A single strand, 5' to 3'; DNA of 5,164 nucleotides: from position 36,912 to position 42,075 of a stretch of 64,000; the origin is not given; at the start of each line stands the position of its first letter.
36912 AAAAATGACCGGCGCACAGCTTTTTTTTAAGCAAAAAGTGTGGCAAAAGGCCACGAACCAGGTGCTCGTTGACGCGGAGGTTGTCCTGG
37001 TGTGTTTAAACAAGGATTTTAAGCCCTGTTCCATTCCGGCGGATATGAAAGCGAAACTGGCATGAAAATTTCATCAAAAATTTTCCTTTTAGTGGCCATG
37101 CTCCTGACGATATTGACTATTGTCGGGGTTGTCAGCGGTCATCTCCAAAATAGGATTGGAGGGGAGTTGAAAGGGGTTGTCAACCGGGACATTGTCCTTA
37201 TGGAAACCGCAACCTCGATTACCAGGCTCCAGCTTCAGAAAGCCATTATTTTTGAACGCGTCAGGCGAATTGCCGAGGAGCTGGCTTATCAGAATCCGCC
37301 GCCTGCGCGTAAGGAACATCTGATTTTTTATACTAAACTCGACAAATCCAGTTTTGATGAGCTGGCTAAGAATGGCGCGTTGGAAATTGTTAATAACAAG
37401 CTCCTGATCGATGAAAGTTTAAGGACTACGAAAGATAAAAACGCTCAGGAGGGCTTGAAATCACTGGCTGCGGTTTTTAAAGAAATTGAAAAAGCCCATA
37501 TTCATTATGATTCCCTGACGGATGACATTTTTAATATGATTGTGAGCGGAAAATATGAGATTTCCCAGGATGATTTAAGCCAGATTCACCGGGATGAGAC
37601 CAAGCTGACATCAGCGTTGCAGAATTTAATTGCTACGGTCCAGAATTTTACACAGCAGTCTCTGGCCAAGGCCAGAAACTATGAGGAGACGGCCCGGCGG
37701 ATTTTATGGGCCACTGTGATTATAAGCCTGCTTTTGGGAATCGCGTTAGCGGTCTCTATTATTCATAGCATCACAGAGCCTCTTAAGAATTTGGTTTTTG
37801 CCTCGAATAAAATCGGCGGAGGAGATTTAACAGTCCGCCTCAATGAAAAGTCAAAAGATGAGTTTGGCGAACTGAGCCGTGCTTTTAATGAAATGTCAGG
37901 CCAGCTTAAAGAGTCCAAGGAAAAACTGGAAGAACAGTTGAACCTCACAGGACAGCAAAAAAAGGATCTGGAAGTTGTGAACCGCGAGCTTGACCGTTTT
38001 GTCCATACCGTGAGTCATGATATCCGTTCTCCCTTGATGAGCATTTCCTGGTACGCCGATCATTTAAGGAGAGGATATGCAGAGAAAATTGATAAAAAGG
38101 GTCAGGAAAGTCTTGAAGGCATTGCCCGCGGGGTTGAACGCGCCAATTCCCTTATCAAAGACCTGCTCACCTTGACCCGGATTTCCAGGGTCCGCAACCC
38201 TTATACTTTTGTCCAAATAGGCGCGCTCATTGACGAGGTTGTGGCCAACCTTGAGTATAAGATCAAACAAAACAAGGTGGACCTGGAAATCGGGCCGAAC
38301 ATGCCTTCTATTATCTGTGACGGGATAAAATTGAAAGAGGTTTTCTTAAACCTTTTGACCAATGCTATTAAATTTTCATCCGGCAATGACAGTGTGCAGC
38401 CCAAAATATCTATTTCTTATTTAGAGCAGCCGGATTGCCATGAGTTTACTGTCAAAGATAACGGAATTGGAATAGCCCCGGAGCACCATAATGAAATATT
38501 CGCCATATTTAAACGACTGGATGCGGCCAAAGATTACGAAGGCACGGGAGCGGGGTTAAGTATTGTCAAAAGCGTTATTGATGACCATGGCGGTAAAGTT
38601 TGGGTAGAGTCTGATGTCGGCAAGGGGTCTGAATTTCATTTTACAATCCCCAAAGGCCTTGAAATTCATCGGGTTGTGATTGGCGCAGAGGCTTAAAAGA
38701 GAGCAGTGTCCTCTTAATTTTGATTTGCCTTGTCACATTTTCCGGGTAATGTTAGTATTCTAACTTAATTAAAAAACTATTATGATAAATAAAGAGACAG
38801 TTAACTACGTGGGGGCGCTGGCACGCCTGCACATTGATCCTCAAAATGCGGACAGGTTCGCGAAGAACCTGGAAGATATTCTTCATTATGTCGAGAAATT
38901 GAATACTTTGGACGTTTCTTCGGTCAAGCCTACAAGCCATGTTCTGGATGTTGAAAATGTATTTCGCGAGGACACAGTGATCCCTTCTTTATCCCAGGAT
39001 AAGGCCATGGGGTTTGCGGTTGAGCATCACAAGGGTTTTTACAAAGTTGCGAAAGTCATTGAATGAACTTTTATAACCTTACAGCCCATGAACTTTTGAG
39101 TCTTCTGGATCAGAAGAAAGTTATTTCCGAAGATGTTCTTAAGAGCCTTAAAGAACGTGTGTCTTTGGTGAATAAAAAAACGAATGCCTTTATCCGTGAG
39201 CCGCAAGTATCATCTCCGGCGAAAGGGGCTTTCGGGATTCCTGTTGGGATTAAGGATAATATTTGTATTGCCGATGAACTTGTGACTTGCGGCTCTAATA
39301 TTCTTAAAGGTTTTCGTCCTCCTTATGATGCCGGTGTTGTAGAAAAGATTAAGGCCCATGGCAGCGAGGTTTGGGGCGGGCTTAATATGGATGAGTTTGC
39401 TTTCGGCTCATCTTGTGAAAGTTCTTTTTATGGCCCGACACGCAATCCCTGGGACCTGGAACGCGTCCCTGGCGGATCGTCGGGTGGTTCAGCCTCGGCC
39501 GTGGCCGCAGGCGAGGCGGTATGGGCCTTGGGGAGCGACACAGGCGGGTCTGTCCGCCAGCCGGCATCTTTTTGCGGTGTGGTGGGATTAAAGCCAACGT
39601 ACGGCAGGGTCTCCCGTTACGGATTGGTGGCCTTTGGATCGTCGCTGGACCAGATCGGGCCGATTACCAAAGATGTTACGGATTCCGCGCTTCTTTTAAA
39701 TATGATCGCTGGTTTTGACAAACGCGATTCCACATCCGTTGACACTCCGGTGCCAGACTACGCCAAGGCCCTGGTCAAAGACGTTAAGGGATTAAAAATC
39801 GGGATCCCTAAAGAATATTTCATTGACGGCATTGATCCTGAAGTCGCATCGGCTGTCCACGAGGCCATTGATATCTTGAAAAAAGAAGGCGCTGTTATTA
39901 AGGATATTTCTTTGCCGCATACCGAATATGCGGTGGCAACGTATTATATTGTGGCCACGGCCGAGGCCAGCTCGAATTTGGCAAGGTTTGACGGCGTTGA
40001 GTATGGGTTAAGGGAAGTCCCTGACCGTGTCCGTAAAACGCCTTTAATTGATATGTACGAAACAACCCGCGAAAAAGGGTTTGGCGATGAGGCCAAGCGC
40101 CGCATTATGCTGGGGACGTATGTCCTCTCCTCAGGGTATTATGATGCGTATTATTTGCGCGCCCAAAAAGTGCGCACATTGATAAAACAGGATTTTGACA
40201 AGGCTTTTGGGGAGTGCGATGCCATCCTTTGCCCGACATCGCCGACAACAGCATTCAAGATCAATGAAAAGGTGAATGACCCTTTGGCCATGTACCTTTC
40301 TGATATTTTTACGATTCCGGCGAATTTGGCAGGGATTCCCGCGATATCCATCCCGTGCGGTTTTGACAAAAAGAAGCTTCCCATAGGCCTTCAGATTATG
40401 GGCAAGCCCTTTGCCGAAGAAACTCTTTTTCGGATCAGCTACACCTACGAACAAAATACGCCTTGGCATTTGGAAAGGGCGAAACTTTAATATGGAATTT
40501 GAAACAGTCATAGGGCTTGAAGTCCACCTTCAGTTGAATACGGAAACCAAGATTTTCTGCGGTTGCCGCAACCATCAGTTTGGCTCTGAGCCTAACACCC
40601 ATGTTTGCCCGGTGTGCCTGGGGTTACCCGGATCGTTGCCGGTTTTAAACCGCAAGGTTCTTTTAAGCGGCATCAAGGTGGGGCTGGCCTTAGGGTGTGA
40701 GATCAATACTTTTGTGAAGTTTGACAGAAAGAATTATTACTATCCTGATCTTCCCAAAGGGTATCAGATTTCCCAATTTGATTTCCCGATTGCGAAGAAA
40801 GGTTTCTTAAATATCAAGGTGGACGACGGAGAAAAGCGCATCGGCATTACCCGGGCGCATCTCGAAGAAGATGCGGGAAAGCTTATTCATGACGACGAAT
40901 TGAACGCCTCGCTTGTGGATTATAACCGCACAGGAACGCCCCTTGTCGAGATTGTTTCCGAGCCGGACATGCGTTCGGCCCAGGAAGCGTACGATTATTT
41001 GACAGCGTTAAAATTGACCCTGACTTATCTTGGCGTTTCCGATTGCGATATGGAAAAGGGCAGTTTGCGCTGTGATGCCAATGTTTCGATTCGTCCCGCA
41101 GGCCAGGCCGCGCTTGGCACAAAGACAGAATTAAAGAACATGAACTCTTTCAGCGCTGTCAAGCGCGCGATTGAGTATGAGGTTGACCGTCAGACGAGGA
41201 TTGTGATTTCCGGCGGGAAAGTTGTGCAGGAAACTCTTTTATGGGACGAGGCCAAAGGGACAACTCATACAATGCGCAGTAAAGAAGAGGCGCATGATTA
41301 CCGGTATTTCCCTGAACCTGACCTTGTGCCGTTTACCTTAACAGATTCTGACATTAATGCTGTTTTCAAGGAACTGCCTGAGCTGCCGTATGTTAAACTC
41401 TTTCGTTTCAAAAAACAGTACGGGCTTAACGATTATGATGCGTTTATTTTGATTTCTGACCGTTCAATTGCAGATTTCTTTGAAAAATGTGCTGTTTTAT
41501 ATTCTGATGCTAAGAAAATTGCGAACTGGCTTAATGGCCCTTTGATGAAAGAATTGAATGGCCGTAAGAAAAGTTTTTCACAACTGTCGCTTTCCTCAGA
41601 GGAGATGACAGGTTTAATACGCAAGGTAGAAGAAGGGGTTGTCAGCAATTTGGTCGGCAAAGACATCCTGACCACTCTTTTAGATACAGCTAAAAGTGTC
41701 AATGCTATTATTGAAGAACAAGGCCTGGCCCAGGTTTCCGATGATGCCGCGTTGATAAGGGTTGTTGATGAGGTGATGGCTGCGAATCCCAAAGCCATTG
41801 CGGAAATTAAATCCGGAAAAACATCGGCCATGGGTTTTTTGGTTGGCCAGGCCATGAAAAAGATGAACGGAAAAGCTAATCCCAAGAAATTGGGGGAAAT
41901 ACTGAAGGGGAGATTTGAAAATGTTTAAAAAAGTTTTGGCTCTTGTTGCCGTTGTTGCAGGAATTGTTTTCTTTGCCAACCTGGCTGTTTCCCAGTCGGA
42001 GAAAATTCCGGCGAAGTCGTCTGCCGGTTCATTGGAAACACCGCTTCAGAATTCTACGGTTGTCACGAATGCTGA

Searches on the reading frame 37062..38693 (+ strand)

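Call 45: search_protein_families(library=pfam, proteins=[window:37062-38693:+], max_evalue=0.001)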
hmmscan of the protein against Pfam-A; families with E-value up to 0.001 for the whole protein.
window:37062-38693:+ (544 aa): 4 families
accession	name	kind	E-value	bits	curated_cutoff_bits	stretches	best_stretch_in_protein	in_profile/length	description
PF02518.31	HATPase_c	-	4.2e-28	98.4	26.4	1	420-531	2-109/111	Histidine kinase-, DNA gyrase B-, and HSP90-like ATPase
PF00672.30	HAMP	-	1.2e-14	54.7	25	1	233-283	2-52/53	HAMP domain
PF00512.31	HisKA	-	2.7e-13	50.2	26.9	1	310-374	2-63/66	His Kinase A (phospho-acceptor) domain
PF14501.12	HATPase_c_5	-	7.6e-05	23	22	1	424-518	6-91/102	GHKL domain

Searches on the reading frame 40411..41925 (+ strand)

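Call 45: search_protein_families(library=pfam, proteins=[window:40411-41925:+], max_evalue=0.001)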
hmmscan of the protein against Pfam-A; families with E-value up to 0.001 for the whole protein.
window:40411-41925:+ (505 aa): 2 families
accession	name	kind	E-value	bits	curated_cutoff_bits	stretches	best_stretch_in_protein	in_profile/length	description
PF02934.20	GatB_N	-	1.4e-124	415.2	23.4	1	32-314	1-275/277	GatB/GatE catalytic domain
PF02637.23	GatB_Yqey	-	5.6e-44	150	27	1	355-499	1-145/148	GatB domain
